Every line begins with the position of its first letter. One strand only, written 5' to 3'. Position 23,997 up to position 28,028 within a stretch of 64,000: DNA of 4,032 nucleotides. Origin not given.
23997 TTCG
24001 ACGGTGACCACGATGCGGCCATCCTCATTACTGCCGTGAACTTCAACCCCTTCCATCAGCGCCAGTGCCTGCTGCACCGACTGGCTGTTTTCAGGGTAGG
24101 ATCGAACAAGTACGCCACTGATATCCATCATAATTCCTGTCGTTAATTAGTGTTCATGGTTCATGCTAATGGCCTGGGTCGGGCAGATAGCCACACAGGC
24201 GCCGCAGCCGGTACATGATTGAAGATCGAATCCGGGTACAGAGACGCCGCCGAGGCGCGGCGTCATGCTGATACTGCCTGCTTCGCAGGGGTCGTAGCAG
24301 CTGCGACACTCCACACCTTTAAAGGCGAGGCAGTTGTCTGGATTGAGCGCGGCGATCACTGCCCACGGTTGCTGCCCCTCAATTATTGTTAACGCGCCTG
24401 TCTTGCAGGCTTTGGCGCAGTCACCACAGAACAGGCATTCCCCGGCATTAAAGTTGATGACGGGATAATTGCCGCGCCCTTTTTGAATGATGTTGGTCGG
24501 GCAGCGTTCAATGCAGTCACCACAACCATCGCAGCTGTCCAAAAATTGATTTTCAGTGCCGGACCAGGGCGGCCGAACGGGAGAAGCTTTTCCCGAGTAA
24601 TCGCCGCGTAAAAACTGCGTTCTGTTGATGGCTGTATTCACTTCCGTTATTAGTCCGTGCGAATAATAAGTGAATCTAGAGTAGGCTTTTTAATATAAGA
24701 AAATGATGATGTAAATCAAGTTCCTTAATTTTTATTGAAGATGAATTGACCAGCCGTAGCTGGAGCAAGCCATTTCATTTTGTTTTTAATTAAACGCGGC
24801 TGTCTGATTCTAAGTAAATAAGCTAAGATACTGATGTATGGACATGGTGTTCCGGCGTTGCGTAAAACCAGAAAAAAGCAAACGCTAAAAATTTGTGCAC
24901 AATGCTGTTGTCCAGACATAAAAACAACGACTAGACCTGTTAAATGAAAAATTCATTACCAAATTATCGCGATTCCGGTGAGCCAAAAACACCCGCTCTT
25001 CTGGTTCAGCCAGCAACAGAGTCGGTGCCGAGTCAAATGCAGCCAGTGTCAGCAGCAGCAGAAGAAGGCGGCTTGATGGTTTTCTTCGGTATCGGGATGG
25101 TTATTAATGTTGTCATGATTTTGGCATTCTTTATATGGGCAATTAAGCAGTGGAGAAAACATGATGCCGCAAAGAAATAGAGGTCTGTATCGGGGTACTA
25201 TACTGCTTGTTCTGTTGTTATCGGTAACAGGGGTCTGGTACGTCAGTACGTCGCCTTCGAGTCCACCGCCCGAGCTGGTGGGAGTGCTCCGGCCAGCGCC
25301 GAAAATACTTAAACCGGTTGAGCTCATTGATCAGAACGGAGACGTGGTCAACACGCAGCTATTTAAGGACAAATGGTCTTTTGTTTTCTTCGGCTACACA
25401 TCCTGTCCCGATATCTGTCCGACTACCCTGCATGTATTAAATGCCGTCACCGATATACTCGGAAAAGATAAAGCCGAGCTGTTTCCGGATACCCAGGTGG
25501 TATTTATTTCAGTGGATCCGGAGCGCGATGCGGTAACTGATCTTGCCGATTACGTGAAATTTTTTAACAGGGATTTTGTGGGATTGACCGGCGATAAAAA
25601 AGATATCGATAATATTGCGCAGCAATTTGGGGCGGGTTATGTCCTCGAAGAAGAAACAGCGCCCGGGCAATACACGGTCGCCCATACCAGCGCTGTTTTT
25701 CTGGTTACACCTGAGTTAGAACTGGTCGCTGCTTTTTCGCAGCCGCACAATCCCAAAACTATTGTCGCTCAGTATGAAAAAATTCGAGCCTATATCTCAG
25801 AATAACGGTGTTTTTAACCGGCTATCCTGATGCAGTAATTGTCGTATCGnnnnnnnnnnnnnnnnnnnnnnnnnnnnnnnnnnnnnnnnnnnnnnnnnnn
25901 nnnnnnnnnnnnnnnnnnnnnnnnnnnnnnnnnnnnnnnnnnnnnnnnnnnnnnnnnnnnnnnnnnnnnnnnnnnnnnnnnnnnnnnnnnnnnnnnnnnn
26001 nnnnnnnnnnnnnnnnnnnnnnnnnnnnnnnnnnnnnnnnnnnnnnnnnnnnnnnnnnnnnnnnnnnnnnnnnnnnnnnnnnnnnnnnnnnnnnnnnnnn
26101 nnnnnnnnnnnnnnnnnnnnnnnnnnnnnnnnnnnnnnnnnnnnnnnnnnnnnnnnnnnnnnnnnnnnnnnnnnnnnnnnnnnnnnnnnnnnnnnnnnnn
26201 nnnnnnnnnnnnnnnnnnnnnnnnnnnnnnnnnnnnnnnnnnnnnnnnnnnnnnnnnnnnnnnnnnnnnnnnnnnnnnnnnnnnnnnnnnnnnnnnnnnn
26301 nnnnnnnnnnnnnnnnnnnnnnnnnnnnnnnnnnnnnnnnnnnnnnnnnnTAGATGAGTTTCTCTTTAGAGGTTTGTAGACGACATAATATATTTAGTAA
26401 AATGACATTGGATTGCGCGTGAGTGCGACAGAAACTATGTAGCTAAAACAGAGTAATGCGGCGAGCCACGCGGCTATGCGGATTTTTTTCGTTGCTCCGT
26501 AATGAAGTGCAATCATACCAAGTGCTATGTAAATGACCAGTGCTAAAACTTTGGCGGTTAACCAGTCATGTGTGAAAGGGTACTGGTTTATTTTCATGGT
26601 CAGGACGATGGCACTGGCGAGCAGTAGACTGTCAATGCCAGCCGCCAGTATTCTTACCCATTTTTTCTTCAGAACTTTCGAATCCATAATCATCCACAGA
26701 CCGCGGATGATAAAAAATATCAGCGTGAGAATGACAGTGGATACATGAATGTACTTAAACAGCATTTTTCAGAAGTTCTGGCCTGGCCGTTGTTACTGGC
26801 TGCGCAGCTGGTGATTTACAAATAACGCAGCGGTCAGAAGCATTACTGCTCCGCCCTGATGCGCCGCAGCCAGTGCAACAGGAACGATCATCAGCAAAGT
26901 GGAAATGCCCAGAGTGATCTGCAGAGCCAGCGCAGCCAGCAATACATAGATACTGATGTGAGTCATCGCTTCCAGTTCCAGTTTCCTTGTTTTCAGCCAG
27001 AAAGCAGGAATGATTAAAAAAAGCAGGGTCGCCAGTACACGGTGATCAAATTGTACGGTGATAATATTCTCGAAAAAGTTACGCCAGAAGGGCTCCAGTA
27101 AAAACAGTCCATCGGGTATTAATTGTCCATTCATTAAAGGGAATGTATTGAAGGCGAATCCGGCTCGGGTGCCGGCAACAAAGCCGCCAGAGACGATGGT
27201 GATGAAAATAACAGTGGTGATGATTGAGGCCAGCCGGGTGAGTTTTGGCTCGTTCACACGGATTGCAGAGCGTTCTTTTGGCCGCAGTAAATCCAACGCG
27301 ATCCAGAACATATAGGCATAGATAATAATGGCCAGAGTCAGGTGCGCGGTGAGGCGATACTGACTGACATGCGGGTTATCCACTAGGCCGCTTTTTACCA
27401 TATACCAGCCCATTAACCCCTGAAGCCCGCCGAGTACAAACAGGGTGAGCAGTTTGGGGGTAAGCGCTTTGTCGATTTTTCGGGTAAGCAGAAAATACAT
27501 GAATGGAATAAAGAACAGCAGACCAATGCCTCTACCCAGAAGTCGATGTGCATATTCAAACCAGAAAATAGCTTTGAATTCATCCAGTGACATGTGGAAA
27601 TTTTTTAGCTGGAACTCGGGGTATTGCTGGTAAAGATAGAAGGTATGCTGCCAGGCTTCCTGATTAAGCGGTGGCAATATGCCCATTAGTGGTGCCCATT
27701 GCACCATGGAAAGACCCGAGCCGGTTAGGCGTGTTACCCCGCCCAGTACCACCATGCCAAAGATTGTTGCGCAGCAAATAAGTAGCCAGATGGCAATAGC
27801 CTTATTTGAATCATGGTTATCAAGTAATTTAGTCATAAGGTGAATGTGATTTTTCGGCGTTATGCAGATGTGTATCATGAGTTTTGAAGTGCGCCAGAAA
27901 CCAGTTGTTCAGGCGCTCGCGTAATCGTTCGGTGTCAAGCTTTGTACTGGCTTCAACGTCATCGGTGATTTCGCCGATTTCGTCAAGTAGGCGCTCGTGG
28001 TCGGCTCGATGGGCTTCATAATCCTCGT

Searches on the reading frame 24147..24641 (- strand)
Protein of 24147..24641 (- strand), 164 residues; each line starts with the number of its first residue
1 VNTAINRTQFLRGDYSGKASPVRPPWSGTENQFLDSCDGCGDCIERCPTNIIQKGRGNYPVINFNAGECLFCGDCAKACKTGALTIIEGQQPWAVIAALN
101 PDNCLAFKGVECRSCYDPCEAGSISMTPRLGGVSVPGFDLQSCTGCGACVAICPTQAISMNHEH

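Call 74: search_protein_families(library=pfam, proteins=[window:24147-24641:-], max_evalue=0.0001)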
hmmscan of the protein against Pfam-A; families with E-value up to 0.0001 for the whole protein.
window:24147-24641:- (164 aa): 12 families
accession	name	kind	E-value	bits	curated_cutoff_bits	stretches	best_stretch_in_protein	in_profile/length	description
PF00037.32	Fer4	-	5.3e-18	64.5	21.1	2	138-159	3-24/24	4Fe-4S binding domain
PF12838.12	Fer4_7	-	9e-18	64.9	27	2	110-157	3-52/52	4Fe-4S dicluster domain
PF13187.11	Fer4_9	-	4e-17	62.4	27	2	37-83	2-51/52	4Fe-4S dicluster domain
PF12837.12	Fer4_6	-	6e-15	54.8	25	1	135-158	1-24/24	4Fe-4S binding domain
PF14697.11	Fer4_21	-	3.6e-12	46.6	35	1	110-160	9-59/59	4Fe-4S dicluster domain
PF13237.11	Fer4_10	-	5e-12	46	25.5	1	35-79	7-52/53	4Fe-4S dicluster domain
PF13484.11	Fer4_16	-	2e-10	41.7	30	0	143-161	2-20/66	4Fe-4S double cluster binding domain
PF12797.12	Fer4_2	-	7.7e-09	35.4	24.5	1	137-155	4-22/22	4Fe-4S binding domain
PF25160.1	LdpA_Fe-S-bd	-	3.7e-08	33.5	27.6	0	113-161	7-46/49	LdpA Fe-S cluster-binding domain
PF13183.11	Fer4_8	-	1.5e-07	32.3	27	0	29-51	46-68/68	4Fe-4S dicluster domain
PF12798.12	Fer4_3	-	2.2e-07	31.6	27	0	143-157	1-15/15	4Fe-4S binding domain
PF13534.11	Fer4_17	-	3.6e-05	24.7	22.2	0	142-156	1-15/61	4Fe-4S dicluster domain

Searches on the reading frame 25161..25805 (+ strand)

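Call 74: search_protein_families(library=pfam, proteins=[window:25161-25805:+], max_evalue=0.0001)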
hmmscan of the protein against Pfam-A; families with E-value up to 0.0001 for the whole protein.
window:25161-25805:+ (214 aa): 1 family
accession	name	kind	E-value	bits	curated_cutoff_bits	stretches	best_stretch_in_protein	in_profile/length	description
PF02630.20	SCO1-SenC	-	3e-40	137.7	22.8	1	53-185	4-131/134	SCO1/SenC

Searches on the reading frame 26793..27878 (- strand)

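Call 23: search_protein_families(library=pfam, proteins=[window:26793-27878:-], max_evalue=0.00001)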
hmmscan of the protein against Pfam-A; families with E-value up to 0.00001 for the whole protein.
window:26793-27878:- (361 aa): 1 family
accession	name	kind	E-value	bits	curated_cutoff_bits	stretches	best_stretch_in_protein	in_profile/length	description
PF02628.20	COX15-CtaA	-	4.1e-114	381.4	29.9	1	29-351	1-321/322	Cytochrome oxidase assembly protein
